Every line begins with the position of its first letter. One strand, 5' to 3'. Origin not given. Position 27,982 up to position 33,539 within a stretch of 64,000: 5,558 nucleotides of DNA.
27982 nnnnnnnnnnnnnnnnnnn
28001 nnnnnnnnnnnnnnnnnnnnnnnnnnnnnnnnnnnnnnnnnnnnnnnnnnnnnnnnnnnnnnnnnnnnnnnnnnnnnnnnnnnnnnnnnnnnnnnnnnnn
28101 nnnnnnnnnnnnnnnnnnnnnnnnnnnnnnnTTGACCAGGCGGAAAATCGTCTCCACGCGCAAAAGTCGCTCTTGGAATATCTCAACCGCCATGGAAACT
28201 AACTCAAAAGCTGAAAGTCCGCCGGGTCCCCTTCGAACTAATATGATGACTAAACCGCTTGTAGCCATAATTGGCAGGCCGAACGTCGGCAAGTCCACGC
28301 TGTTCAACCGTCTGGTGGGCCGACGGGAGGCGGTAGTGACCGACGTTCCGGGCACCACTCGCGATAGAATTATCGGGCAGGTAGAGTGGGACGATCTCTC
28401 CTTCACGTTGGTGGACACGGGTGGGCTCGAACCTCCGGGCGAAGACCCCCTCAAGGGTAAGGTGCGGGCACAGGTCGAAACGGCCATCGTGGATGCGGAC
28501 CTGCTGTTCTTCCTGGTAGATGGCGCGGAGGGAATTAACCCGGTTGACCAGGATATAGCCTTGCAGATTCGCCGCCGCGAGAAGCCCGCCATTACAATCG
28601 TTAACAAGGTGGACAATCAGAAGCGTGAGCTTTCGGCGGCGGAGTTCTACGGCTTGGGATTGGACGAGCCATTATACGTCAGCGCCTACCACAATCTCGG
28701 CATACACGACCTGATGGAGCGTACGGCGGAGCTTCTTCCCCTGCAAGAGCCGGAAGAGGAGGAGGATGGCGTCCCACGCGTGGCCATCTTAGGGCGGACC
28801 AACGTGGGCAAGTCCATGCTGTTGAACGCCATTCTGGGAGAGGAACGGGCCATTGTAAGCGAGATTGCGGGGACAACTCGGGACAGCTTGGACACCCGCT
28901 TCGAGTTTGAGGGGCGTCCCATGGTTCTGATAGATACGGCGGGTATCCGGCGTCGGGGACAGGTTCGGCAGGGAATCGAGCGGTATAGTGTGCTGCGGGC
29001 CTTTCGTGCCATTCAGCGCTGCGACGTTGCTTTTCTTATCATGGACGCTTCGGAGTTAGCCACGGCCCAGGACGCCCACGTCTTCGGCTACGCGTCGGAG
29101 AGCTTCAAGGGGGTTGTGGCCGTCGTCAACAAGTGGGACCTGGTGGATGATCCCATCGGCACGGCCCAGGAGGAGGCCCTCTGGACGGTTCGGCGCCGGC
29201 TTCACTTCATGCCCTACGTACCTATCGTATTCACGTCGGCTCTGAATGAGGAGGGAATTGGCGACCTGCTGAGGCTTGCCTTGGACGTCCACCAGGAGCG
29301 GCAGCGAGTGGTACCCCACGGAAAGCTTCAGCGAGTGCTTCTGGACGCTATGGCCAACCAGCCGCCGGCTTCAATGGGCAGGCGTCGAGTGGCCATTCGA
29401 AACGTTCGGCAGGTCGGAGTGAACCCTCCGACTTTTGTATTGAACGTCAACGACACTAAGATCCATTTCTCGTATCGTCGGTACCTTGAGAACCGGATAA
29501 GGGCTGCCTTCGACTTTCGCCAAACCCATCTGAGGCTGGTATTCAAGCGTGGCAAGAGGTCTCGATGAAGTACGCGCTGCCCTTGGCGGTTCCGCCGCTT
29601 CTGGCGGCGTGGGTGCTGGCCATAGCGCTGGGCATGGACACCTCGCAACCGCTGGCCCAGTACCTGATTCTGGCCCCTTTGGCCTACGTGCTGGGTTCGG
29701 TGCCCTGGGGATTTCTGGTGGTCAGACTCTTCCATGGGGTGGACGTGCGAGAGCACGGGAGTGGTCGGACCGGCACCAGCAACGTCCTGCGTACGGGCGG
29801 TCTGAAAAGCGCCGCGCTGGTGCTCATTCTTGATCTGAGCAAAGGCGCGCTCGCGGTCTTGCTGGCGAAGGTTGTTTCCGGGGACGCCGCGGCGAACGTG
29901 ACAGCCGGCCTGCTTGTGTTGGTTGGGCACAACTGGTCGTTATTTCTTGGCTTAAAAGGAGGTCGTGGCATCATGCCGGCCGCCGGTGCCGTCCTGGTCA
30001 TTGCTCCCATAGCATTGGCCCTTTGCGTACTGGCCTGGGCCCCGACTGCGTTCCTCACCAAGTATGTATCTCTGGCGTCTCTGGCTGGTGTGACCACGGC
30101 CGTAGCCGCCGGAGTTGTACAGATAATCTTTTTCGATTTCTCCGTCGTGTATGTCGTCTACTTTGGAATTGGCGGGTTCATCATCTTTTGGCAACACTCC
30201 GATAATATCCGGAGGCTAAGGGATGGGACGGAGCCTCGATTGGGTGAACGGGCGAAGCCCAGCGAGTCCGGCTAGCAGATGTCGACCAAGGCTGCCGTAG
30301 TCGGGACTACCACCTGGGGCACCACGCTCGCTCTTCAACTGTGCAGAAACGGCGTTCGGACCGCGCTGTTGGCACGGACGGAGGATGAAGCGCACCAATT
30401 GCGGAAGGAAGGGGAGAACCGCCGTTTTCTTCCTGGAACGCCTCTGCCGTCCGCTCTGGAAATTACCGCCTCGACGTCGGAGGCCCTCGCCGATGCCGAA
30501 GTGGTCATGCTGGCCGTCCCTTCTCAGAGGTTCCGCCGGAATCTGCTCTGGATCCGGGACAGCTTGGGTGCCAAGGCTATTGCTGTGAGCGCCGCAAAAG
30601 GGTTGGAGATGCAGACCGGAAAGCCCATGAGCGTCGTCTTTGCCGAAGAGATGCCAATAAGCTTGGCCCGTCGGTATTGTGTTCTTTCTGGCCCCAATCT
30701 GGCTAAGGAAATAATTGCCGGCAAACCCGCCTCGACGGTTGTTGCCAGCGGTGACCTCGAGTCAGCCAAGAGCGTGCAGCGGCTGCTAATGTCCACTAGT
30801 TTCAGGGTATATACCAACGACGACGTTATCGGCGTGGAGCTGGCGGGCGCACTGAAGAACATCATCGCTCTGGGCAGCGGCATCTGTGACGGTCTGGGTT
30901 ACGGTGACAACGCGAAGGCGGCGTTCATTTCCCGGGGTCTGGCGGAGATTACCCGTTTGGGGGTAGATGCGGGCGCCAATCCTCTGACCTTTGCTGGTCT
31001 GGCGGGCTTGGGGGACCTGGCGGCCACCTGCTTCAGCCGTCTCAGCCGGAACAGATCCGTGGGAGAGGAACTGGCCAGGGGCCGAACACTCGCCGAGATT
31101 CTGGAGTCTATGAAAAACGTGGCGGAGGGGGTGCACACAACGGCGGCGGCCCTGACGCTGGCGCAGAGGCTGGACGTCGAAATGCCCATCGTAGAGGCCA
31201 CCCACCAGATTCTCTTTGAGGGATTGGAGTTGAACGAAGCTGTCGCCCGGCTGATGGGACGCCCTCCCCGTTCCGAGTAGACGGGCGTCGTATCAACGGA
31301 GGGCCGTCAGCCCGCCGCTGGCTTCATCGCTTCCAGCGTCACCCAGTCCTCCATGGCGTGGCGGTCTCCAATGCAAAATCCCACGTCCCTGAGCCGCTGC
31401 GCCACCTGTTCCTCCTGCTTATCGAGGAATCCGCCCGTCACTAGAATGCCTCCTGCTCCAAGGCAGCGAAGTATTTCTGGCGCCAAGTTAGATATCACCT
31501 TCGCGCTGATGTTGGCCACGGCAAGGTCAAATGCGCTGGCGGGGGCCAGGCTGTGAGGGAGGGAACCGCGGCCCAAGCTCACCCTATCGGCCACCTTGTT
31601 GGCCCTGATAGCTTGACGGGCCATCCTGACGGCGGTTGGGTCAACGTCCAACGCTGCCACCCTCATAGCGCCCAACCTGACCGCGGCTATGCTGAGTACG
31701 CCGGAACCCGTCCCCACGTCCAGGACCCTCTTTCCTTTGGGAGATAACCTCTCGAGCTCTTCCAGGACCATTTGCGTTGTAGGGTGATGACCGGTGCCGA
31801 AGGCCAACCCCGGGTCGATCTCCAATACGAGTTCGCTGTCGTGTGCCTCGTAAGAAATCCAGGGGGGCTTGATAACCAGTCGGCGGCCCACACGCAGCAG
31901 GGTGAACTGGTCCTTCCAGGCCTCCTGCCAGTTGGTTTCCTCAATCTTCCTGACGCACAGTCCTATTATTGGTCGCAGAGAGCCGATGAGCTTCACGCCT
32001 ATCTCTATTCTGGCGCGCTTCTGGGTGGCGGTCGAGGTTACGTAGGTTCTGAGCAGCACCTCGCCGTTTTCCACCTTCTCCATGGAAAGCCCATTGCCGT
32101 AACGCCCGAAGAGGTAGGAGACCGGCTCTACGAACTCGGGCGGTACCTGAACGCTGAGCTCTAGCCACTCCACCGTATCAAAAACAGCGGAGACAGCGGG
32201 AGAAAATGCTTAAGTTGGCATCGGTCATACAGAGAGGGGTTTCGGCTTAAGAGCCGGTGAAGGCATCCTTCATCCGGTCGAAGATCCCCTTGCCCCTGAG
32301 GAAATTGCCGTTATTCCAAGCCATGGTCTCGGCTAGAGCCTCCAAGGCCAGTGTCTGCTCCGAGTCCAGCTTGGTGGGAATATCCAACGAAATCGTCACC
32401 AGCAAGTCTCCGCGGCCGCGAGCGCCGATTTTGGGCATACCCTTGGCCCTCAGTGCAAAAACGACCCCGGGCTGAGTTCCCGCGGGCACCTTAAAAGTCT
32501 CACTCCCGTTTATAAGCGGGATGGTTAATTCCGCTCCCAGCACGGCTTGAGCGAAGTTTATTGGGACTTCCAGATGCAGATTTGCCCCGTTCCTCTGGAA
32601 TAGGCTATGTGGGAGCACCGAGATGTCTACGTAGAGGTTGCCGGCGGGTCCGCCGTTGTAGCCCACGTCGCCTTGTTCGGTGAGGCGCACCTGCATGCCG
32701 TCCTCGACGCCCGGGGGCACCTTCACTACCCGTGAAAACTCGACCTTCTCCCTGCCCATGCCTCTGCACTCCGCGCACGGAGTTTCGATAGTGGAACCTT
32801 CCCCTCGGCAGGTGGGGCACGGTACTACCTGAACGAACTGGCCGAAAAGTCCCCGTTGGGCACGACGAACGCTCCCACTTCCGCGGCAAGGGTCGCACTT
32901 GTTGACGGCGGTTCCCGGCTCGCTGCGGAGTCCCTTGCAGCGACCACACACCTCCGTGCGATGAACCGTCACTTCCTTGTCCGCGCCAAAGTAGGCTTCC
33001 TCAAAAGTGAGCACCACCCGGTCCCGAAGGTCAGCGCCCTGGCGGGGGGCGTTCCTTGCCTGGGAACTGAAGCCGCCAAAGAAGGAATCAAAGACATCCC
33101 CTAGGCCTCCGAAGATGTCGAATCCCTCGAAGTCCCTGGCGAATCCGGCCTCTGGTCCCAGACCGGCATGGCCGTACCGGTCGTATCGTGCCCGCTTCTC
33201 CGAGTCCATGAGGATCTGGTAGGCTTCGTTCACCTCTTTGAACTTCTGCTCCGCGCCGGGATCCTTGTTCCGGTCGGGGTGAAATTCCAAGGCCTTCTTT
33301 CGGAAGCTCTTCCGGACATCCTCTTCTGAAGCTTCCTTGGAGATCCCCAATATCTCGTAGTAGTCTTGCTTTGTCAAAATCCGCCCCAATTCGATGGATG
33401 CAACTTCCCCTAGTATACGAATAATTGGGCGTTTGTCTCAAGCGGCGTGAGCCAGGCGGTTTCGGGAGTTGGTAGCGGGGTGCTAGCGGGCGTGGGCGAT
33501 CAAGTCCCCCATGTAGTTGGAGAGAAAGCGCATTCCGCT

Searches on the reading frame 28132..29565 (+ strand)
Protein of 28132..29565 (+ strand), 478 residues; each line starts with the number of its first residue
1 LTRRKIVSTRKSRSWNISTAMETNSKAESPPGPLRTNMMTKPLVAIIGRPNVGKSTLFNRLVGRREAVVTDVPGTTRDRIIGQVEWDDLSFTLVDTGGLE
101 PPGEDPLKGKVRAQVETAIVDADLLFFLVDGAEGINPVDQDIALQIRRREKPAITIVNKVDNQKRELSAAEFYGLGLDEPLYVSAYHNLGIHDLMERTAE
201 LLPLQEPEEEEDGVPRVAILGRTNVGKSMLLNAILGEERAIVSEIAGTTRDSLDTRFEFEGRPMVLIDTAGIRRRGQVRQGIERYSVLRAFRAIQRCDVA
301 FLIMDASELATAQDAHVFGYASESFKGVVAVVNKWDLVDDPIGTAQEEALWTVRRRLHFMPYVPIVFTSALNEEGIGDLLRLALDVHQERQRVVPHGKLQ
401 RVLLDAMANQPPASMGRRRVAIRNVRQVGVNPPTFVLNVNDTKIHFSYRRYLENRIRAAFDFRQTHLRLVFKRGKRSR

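Call 9: search_protein_families(library=pfam, proteins=[window:28132-29565:+], max_evalue=0.001)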
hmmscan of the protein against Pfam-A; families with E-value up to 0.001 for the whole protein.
window:28132-29565:+ (478 aa): 12 families
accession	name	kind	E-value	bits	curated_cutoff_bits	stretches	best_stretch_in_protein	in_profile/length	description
PF01926.29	MMR_HSR1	-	5.4e-57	191.2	21.9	2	44-159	2-113/113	50S ribosome-binding GTPase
PF14714.11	KH_dom-like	-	5.6e-23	81.5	27.3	1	394-472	2-81/81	KH-domain-like of EngA bacterial GTPase enzymes, C-terminal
PF02421.24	FeoB_N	-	2e-21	76.6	27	2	44-164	3-119/156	Ferrous iron transport protein B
PF00009.33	GTP_EFTU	-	4.8e-21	75.6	26.5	2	247-385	54-184/188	Elongation factor Tu GTP binding domain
PF00350.29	Dynamin_N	-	9e-13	49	27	0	217-248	1-32/168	Dynamin family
PF03193.22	RsgA_GTPase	-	1.5e-09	38.3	30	0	186-273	79-169/174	RsgA GTPase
PF00005.33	ABC_tran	-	5.8e-07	30.6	25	0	216-253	13-50/137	ABC transporter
PF10662.15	PduV-EutP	-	1.4e-06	28.6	21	0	102-197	44-140/143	Ethanolamine utilisation - propanediol utilisation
PF04548.22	AIG1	-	1.9e-06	27.8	27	1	216-324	2-110/212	AIG1 family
PF13401.12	AAA_22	-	0.00016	22.4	27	0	40-135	4-96/130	AAA domain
PF00071.28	Ras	-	0.00031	20.8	21.6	0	217-280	2-66/162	Ras family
PF08477.19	Roc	-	0.00036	21.2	27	0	44-65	2-23/119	Ras of Complex, Roc, domain of DAPkinase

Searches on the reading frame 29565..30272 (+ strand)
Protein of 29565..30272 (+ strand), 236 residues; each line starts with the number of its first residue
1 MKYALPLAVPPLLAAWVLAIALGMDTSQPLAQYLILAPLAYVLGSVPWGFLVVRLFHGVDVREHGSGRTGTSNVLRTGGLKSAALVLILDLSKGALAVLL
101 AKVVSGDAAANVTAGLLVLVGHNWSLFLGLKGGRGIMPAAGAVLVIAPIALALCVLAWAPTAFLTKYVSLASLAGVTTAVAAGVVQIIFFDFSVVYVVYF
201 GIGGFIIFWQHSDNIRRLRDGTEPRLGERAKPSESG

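Call 9: search_protein_families(library=pfam, proteins=[window:29565-30272:+], max_evalue=0.001)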
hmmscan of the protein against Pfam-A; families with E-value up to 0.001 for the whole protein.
window:29565-30272:+ (236 aa): 1 family
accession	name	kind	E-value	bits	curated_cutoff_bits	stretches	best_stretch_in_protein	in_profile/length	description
PF02660.20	G3P_acyltransf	-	1.9e-43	148.9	24.1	1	39-218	1-164/164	Glycerol-3-phosphate acyltransferase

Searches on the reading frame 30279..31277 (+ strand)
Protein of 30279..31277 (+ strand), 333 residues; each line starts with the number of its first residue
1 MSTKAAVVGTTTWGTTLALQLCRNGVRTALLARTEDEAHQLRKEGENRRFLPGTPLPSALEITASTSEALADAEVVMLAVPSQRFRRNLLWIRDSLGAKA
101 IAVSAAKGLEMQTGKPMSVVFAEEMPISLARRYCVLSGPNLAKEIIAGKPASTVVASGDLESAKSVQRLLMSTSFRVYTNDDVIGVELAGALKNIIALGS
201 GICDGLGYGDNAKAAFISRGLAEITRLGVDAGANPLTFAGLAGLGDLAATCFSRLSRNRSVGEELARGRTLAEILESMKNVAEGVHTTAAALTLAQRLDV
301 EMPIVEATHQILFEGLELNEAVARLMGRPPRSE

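Call 9: search_protein_families(library=pfam, proteins=[window:30279-31277:+], max_evalue=0.001)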
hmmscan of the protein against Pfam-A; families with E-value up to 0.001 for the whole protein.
window:30279-31277:+ (333 aa): 6 families
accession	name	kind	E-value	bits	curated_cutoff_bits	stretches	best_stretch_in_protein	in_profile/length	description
PF07479.19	NAD_Gly3P_dh_C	-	4.8e-56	189.3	25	1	182-322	1-141/142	NAD-dependent glycerol-3-phosphate dehydrogenase C-terminus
PF01210.29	NAD_Gly3P_dh_N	-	8.7e-38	130.2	23.1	1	4-161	1-156/158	NAD-dependent glycerol-3-phosphate dehydrogenase N-terminus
PF20618.3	GPD_NAD_C_bact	-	1.2e-20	74.3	27.6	1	242-307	1-65/66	Bacterial GPD, NAD-dependent C-terminal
PF03807.23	F420_oxidored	-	2.7e-06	28.3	21.6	1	6-105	3-91/94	NADP oxidoreductase coenzyme F420-dependent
PF03446.21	NAD_binding_2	-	4e-05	24.1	21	1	6-84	3-67/161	NAD binding domain of 6-phosphogluconate dehydrogenase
PF02558.23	ApbA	-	0.00015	21.8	22.2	1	6-111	2-105/150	Ketopantoate reductase PanE/ApbA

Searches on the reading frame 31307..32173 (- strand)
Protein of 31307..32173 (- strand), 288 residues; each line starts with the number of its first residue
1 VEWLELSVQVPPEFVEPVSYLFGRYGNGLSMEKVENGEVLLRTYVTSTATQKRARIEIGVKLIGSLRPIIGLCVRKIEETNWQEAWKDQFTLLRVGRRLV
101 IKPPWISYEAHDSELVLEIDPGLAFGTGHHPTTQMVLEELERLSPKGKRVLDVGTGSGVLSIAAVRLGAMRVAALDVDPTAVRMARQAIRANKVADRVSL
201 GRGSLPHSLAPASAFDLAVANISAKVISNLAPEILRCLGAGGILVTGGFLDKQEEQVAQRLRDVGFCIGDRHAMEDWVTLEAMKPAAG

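Call 9: search_protein_families(library=pfam, proteins=[window:31307-32173:-], max_evalue=0.001)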
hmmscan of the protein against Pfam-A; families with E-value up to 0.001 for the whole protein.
window:31307-32173:- (288 aa): 11 families
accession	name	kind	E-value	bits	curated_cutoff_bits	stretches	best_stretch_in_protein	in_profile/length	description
PF06325.19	PrmA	-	2.1e-68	231.4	22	1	41-284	58-295/296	Ribosomal protein L11 methyltransferase (PrmA)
PF13649.12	Methyltransf_25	-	6.7e-10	40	27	1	150-242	1-97/97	Methyltransferase domain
PF05175.20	MTS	-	3.1e-09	37.1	23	1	132-221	19-105/170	Methyltransferase small domain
PF13847.12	Methyltransf_31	-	1.2e-08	35.2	27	1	146-239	3-95/145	Methyltransferase domain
PF08241.18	Methyltransf_11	-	1.5e-07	32.4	21.2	1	151-245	1-94/95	Methyltransferase domain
PF02475.24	TRM5-TYW2_MTfase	-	4.9e-07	30.3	28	1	140-201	30-92/164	TRM5/TYW2 methyltransferase domain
PF13489.12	Methyltransf_23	-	2e-06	28.1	27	1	138-239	11-109/164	Methyltransferase domain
PF12847.13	Methyltransf_18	-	9.8e-06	26.1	27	1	137-229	5-98/151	Methyltransferase domain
PF01135.25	PCMT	-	5.6e-05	23.4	20.3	1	134-261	63-184/210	Protein-L-isoaspartate(D-aspartate) O-methyltransferase (PCMT)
PF08242.18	Methyltransf_12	-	0.00011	23.2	30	1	151-230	1-81/98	Methyltransferase domain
PF03602.21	Cons_hypoth95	-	0.00017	21.8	24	1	146-197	41-92/182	Conserved hypothetical protein 95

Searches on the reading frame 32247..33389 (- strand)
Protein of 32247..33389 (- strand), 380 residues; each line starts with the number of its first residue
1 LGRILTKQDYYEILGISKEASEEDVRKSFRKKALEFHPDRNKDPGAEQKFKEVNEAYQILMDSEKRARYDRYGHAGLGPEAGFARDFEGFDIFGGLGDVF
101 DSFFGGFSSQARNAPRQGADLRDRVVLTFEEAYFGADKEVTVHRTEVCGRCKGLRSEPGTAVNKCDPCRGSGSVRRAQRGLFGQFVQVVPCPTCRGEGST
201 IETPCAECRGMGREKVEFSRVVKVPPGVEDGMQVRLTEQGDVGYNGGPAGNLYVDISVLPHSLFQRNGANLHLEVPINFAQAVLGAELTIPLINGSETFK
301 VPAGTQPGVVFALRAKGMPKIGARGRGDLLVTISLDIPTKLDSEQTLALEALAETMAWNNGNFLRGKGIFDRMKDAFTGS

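Call 9: search_protein_families(library=pfam, proteins=[window:32247-33389:-], max_evalue=0.001)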
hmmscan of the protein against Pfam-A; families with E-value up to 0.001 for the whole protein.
window:32247-33389:- (380 aa): 4 families
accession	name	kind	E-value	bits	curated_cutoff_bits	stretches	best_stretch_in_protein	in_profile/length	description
PF01556.23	DnaJ_C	-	5.6e-45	153.5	26.6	1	124-338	4-152/152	DnaJ C terminal domain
PF00226.36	DnaJ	-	2e-26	92.3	27.8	1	9-70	1-63/63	DnaJ domain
PF00684.25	DnaJ_CXXCXGXG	-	1.7e-14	54.3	32.7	1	148-212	1-65/65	DnaJ central domain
PF15777.11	Anti-TRAP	-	0.00062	20.2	32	0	164-198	12-40/59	Tryptophan RNA-binding attenuator protein inhibitory protein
